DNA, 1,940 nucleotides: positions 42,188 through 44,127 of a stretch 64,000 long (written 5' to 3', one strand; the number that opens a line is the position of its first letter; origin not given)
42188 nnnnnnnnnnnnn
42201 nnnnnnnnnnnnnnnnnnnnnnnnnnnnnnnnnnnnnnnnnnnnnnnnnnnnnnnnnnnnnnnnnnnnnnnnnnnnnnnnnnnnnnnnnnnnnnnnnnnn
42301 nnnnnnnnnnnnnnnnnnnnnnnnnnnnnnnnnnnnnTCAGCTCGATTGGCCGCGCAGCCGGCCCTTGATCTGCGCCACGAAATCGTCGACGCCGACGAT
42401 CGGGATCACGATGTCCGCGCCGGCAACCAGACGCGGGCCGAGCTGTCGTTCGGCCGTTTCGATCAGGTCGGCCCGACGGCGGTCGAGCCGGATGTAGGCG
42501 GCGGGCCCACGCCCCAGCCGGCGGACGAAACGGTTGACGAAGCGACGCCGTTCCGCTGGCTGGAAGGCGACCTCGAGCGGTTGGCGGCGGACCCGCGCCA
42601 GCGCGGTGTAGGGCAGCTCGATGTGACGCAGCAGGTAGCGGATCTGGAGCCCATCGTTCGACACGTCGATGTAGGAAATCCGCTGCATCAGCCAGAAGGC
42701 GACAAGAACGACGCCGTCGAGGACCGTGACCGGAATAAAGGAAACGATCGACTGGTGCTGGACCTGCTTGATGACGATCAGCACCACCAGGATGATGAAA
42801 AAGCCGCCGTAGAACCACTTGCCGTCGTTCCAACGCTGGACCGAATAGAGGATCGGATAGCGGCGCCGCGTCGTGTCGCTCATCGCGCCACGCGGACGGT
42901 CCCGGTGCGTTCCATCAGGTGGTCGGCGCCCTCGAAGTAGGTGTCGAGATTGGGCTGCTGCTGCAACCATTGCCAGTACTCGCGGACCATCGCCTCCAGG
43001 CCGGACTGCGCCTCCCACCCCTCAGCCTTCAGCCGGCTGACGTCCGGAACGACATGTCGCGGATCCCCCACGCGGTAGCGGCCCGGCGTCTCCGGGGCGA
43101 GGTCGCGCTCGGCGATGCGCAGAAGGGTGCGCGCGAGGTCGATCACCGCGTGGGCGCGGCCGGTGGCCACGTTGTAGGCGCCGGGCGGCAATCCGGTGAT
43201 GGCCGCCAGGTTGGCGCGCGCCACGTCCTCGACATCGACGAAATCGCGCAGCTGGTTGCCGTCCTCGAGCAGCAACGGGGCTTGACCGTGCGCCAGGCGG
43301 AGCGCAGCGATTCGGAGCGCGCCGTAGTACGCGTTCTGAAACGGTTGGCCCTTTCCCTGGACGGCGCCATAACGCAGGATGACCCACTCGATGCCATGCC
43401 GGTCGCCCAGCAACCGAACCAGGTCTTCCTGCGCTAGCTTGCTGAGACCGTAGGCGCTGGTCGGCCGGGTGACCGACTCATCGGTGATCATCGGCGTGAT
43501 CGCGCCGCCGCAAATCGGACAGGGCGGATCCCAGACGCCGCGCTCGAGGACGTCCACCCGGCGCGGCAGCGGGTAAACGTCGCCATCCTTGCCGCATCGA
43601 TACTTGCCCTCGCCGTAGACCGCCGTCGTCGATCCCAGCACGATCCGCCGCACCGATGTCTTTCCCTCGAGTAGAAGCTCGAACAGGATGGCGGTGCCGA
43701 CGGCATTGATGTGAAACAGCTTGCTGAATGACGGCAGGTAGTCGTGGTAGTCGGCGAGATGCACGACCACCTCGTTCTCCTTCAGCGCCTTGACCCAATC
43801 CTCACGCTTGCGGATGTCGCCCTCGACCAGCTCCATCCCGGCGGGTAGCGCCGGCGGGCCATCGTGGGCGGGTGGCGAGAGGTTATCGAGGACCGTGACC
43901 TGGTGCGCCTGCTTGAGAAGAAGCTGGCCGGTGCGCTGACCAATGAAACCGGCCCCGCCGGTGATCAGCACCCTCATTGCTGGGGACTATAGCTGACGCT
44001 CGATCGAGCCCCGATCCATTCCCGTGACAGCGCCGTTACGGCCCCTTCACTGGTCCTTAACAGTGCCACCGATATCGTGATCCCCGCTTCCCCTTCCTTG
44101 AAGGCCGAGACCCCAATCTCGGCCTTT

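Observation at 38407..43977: Putative protein O-mannosylation operon: SDR epimerase (Cys4 insert), bPH-domain membrane protein, PMT/GT39, 655-aa polytopic protein, holin-like 4-TM protein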

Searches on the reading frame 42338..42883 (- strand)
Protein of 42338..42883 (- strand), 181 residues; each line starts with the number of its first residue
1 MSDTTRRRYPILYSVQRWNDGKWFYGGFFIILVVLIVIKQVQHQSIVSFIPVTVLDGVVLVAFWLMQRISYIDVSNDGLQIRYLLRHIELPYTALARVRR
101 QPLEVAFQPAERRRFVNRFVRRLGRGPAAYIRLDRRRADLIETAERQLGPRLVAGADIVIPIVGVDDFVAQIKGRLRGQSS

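Call 3: search_protein_families(library=pfam, proteins=[window:42338-42883:-], max_evalue=0.01)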
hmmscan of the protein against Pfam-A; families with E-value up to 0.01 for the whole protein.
window:42338-42883:- (181 aa): 0 families

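Call 8: search_protein_families(library=ncbifam, proteins=[window:42338-42883:-], max_evalue=0.1)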
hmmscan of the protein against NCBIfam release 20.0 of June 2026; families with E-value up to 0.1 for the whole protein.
window:42338-42883:- (181 aa): 0 families

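Call 15: search_protein_families(library=pfam, proteins=[window:42338-42883:-], max_evalue=10)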
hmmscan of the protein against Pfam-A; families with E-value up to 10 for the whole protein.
window:42338-42883:- (181 aa): 3 families
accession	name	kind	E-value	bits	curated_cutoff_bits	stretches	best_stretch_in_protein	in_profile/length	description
PF20794.3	bPH_7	-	0.056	13.4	25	1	21-87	11-69/135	Bacterial PH domain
PF24838.2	8xMP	-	0.14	12.4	30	1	16-71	17-73/136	Octameric membrane protein family (8xMP)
PF13829.11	DUF4191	-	0.15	11.9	30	1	22-69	26-73/219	Domain of unknown function (DUF4191)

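Call 41: find_homologous_proteins(query=window:42338-42883:-, max_evalue=0.001)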
Query window:42338-42883:- (181 aa): 326 proteins with E <= 0.001 among 820 candidates; the best 120 are listed.
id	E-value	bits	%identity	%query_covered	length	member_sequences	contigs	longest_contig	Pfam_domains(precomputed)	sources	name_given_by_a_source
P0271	4.1e-110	383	98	100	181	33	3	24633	-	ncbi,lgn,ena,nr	ncbi:MAG: hypothetical protein E6J51_05875 [Chloroflexi bacterium]|nr:MAG: hypothetical protein E6J5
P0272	3.2e-103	361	91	100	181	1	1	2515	-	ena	-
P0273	3.7e-103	361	91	100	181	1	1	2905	-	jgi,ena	-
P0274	6.0e-103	360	91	100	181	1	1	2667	-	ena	-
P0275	6.1e-103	360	90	100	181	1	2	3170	-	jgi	jgi:hypothetical protein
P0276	6.1e-103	360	90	100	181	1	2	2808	-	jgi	jgi:hypothetical protein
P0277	6.9e-103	360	90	100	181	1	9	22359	-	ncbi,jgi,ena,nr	ncbi:MAG: hypothetical protein E6J16_01045 [Chloroflexota bacterium]|nr:MAG: hypothetical protein E6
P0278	8.3e-103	359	90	100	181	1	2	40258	-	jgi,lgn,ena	-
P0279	1.1e-102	359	90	100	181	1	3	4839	-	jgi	jgi:hypothetical protein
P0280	1.4e-102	359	90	100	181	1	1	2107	-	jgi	-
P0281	1.5e-102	359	90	100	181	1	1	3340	-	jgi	jgi:hypothetical protein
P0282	1.9e-102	358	89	100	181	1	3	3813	-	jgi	jgi:hypothetical protein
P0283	2.0e-102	358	89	100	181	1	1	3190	-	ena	-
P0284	2.3e-102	358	88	100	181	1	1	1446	-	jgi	-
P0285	2.4e-102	358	89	100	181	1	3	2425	-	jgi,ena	-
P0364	2.5e-86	306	75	100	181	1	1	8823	PF10756.16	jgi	jgi:Bacterial PH domain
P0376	1.1e-84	300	73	100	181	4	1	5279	PF10756.16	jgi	jgi:PH (Pleckstrin Homology) domain-containing protein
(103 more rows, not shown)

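Call 44: search_protein_families(library=pfam, alignment_id=A4, max_evalue=0.1)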
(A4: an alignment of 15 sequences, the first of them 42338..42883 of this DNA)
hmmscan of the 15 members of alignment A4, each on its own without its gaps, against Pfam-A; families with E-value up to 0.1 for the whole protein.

A. member 1, window:42338-42883:- (181 aa): 1 family
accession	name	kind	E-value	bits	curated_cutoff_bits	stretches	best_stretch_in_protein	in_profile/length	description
PF20794.3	bPH_7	-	0.056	13.4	25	1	21-87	11-69/135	Bacterial PH domain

B. families by the number of members that match (of 15 scanned): 10 families
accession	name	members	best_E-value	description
PF10756.15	bPH_6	7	2e-05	Bacterial PH domain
PF17827.6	PrmC_N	4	0.025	PrmC N-terminal domain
PF20794.3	bPH_7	2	0.056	Bacterial PH domain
PF11292.14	DUF3093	1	0.0015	Protein of unknown function (DUF3093)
PF13886.12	TM7S3_TM198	1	0.0036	TM7S3/TM198-like domain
PF20226.3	DUF6585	1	0.034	Family of unknown function (DUF6585)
PF13829.11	DUF4191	1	0.038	Domain of unknown function (DUF4191)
PF12698.13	ABC2_membrane_3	1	0.07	ABC-2 family transporter protein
PF20560.3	MotA_N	1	0.077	Motility protein A N-terminal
PF10166.14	DUF2368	1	0.095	Uncharacterised conserved protein (DUF2368)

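Call 89: search_protein_families(library=phrogs, proteins=[window:42338-42883:-], max_evalue=0.01)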
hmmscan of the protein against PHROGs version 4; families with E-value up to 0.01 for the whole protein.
window:42338-42883:- (181 aa): 0 families

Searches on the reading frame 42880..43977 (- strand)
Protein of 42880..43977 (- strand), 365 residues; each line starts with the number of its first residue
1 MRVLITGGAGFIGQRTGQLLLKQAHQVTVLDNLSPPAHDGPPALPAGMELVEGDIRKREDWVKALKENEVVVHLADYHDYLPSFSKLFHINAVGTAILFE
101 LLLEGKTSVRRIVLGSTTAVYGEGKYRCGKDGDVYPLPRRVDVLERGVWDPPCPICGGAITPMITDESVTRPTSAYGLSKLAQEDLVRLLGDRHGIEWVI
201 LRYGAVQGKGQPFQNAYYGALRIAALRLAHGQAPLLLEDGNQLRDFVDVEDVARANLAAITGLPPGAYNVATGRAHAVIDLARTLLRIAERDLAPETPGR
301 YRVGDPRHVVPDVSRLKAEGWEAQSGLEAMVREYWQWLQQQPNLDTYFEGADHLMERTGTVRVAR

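Call 3: search_protein_families(library=pfam, proteins=[window:42880-43977:-], max_evalue=0.01)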
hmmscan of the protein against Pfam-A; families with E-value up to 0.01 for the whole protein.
window:42880-43977:- (365 aa): 8 families
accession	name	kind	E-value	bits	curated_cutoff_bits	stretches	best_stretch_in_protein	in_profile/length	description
PF01370.27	Epimerase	-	3.7e-40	138.3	20.9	2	167-271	134-240/240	NAD dependent epimerase/dehydratase family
PF16363.11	GDP_Man_Dehyd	-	5.1e-25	89.1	27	2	162-333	139-331/332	GDP-mannose 4,6 dehydratase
PF07993.18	NAD_binding_4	-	1.5e-12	47.7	20.1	1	58-255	79-257/258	Male sterility protein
PF01073.25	3Beta_HSD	-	2.6e-12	46.8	22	1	4-124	1-123/280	3-beta hydroxysteroid dehydrogenase/isomerase family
PF04321.23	RmlD_sub_bind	-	7.4e-08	32.2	27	1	164-325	113-267/287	RmlD substrate binding domain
PF13460.12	NAD_binding_10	-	3.9e-06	27.3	27.2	1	7-121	1-102/184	NAD(P)H-binding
PF02719.21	Polysacc_synt_2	-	7.9e-06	25.7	20.2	0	165-208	128-173/293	Polysaccharide biosynthesis protein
PF00106.31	adh_short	-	0.005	16.8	26.6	0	3-67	3-70/195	short chain dehydrogenase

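Call 8: search_protein_families(library=ncbifam, proteins=[window:42880-43977:-], max_evalue=0.1)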
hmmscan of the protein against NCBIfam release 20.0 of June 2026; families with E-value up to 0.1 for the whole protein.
window:42880-43977:- (365 aa): 35 families (the best 25 are shown)
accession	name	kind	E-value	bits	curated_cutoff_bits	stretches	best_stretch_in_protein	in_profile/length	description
TIGR01179.1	galE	equivalog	1.2e-36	126.2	262.3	2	157-343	126-330/332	UDP-glucose 4-epimerase GalE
TIGR01181.1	dTDP_gluc_dehyt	equivalog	8e-23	81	365.1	2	164-341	139-314/321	dTDP-glucose 4,6-dehydratase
TIGR02197.1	heptose_epim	equivalog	5.9e-22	78.2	274.6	2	159-340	121-315/316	ADP-glyceromanno-heptose 6-epimerase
NF007956.0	PRK10675.1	subfamily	1e-17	64.3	394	2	1-123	1-130/338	UDP-glucose 4-epimerase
TIGR03466.1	HpnA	hypoth_equivalog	4.8e-13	48.7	367.65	1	1-123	1-119/327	hopanoid-associated sugar epimerase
NF043036.1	ErythonDh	equivalog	2.6e-12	46.6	325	2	1-123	1-131/321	D-erythronate dehydrogenase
NF058621.1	DiazavRedAvaA7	equivalog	7.4e-12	45.5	400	2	172-272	137-231/304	3-diazoavenalumate denitrifying reductase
NF008360.0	PRK11150.1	equivalog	8.1e-12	45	452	1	157-340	121-308/310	ADP-glyceromanno-heptose 6-epimerase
NF042422.1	oxyalk_red_OleD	equivalog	1.1e-11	44.7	580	1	1-122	1-115/329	2-alkyl-3-oxoalkanoate reductase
NF041293.1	G6PDh_Azf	equivalog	1.2e-10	41.2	400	2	3-120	5-118/252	NAD-dependent glucose-6-phosphate dehydrogenase Azf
NF011728.1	PRK15181.1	equivalog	2e-10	40.2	760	1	166-281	155-274/348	Vi polysaccharide biosynthesis UDP-N-acetylglucosaminuronic acid C-4 epimerase TviC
TIGR04180.1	EDH_00030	hypoth_equivalog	5.3e-09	35.6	475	1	3-126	1-130/297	NAD-dependent 4,6-dehydratase LegB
NF007582.0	PRK10217.1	equivalog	7.1e-09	35.2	698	1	164-299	148-279/355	dTDP-glucose 4,6-dehydratase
NF007490.0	PRK10084.1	subfamily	9.2e-09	34.7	649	1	161-338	152-334/361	dTDP-glucose 4,6-dehydratase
NF050030.1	thlkprotThyD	equivalog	3.2e-07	29.8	400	1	1-76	1-77/305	thylakoid membrane protein ThyD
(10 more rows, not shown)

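Call 24: search_solved_structures(query=window:42880-43977:-, max_evalue=1e-10, show_alignments=3)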
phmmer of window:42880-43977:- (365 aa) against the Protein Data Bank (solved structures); distinct sequences matched with E-value up to 1e-10: 54.
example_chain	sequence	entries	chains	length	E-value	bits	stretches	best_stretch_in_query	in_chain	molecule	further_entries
6wjb_A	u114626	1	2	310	9e-26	94.3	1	160-318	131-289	NAD-dependent epimerase/dehydratase family protein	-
6wj9_A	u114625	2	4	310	3.9e-25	92.2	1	160-318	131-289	NAD-dependent epimerase/dehydratase family protein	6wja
4zrm_A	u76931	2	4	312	1.6e-24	90.2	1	167-331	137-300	UDP-glucose 4-epimerase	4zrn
2p5u_A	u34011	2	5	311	4.2e-24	88.8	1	170-332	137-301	UDP-glucose 4-epimerase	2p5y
6dnt_A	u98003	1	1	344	2.1e-23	86.6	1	171-340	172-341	NAD-dependent epimerase/dehydratase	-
2c20_A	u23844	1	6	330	3.2e-21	79.3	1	162-343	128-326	UDP-GLUCOSE 4-EPIMERASE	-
7k3p_A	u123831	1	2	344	4.2e-21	79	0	161-340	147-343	UDP-glucose 4-epimerase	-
6kv9_A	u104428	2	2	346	1.3e-19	74.1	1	162-339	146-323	MoeE5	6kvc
8vr2_A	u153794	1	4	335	1.8e-16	63.7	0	2-129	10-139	NAD-dependent epimerase/dehydratase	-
4lis_A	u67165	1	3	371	2.7e-16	63.1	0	238-343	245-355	UDP-glucose 4-epimerase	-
7xpo_A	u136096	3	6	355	5.9e-16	62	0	172-342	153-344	UDP-glucose 4-epimerase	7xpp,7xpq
3icp_A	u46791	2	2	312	1.7e-15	60.5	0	1-124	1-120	NAD-dependent epimerase/dehydratase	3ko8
8wow_A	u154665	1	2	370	2.6e-15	59.9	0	165-342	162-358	UDP-glucose 4-epimerase 2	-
8wov_B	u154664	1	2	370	3.5e-15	59.5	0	165-342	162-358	UDP-glucose 4-epimerase 2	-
2pzk_A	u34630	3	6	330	3.8e-15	59.4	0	159-339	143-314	Putative nucleotide sugar epimerase/ dehydratase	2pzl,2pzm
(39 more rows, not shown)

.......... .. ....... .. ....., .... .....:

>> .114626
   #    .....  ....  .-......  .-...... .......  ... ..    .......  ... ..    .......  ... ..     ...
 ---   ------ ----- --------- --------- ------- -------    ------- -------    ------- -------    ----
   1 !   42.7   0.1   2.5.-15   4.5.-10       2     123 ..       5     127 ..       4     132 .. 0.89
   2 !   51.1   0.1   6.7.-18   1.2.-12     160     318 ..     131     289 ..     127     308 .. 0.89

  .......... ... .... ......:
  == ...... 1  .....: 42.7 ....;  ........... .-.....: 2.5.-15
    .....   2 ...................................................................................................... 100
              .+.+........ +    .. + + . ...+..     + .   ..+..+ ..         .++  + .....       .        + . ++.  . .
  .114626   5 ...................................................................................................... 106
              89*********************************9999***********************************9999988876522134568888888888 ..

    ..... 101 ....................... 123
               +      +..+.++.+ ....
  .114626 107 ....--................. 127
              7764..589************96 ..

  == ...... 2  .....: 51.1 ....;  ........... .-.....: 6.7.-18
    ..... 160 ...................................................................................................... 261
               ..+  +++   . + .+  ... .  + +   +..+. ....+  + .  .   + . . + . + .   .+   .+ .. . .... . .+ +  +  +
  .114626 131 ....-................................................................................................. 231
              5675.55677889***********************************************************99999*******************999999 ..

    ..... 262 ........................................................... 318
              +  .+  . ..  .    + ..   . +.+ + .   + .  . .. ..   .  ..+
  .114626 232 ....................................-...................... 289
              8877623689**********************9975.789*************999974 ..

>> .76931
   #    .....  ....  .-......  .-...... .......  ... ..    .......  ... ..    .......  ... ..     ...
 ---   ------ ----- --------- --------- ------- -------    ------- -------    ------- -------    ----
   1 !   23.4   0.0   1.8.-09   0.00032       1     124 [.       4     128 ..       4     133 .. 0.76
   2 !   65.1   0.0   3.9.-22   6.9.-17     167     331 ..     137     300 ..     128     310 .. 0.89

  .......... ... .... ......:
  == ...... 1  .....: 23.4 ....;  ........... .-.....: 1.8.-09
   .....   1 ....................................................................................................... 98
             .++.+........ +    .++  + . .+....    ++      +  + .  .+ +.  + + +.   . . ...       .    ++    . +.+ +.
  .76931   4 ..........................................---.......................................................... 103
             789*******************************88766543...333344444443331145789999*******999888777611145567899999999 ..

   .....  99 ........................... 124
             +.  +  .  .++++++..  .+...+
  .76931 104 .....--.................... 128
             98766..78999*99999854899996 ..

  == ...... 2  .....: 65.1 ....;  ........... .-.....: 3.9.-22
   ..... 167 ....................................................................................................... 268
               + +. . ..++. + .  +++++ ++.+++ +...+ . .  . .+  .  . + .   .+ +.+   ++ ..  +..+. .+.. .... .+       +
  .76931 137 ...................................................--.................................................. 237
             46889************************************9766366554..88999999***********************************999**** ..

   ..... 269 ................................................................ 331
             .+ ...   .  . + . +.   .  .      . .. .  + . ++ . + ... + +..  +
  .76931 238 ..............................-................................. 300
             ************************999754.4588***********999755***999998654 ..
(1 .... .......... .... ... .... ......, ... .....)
